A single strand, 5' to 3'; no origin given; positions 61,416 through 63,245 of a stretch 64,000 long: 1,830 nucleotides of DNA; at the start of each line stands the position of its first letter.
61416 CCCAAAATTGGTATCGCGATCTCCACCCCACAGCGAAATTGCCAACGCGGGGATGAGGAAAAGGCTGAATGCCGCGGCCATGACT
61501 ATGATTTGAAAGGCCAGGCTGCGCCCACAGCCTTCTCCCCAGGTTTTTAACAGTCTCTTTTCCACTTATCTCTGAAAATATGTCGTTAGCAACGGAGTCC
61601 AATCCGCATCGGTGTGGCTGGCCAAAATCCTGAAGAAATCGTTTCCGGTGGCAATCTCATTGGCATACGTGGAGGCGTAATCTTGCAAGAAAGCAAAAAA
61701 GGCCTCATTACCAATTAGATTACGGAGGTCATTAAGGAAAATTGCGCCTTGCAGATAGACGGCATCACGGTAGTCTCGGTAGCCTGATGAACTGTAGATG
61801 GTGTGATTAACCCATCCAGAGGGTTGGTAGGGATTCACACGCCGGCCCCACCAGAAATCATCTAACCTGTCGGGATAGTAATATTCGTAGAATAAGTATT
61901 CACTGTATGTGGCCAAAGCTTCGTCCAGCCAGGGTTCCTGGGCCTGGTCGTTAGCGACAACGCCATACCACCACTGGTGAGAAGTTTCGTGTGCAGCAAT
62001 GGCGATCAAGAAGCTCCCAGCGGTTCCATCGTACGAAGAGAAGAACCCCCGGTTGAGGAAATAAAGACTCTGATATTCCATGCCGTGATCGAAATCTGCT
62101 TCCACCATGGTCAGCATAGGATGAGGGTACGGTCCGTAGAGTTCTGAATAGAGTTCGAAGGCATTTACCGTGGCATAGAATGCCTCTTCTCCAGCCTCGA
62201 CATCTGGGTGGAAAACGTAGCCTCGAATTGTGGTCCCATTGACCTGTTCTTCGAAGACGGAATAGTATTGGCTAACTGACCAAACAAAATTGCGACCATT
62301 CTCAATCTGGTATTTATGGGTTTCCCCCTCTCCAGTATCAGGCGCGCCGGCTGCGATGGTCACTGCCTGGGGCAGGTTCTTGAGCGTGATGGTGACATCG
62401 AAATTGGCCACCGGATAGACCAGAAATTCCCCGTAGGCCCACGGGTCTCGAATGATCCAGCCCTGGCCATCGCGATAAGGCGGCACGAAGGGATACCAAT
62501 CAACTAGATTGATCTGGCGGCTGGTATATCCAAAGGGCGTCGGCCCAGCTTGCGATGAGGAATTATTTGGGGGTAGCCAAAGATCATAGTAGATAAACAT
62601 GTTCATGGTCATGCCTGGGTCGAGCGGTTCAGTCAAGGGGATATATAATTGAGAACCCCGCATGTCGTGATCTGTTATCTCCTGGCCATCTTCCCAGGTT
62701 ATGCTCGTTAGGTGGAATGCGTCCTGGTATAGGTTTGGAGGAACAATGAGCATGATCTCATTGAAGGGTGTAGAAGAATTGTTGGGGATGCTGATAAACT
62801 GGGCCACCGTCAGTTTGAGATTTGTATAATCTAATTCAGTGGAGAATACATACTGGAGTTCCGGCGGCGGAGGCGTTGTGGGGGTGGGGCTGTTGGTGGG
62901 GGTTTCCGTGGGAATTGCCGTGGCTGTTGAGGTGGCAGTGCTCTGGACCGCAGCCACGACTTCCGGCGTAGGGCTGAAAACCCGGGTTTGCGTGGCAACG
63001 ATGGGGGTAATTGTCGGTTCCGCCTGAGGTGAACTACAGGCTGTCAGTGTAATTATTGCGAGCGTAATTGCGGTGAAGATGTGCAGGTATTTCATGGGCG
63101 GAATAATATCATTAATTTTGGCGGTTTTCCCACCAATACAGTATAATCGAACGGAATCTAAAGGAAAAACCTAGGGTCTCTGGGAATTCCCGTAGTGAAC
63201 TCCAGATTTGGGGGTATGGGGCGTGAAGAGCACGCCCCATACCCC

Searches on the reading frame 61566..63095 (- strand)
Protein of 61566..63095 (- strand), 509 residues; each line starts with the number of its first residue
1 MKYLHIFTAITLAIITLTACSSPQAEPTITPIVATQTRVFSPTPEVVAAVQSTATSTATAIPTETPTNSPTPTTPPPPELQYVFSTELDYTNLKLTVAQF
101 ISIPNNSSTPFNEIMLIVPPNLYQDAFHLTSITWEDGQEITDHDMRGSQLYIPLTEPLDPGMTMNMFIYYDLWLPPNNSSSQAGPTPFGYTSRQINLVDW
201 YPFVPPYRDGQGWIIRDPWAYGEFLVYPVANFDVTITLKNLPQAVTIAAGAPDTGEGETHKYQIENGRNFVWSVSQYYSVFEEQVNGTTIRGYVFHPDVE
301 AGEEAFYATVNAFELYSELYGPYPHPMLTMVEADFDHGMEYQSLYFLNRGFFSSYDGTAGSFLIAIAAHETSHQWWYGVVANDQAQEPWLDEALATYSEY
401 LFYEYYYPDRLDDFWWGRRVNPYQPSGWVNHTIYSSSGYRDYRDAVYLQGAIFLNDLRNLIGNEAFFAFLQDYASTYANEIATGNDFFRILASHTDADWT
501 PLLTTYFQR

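Call 54: search_protein_families(library=pfam, proteins=[window:61566-63095:-], max_evalue=0.00001)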
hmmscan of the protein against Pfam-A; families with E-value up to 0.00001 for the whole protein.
window:61566-63095:- (509 aa): 1 family
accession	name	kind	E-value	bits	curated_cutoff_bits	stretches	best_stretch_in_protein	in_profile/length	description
PF01433.26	Peptidase_M1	-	1.6e-14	54.5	27.7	1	308-498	5-210/218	Peptidase family M1 domain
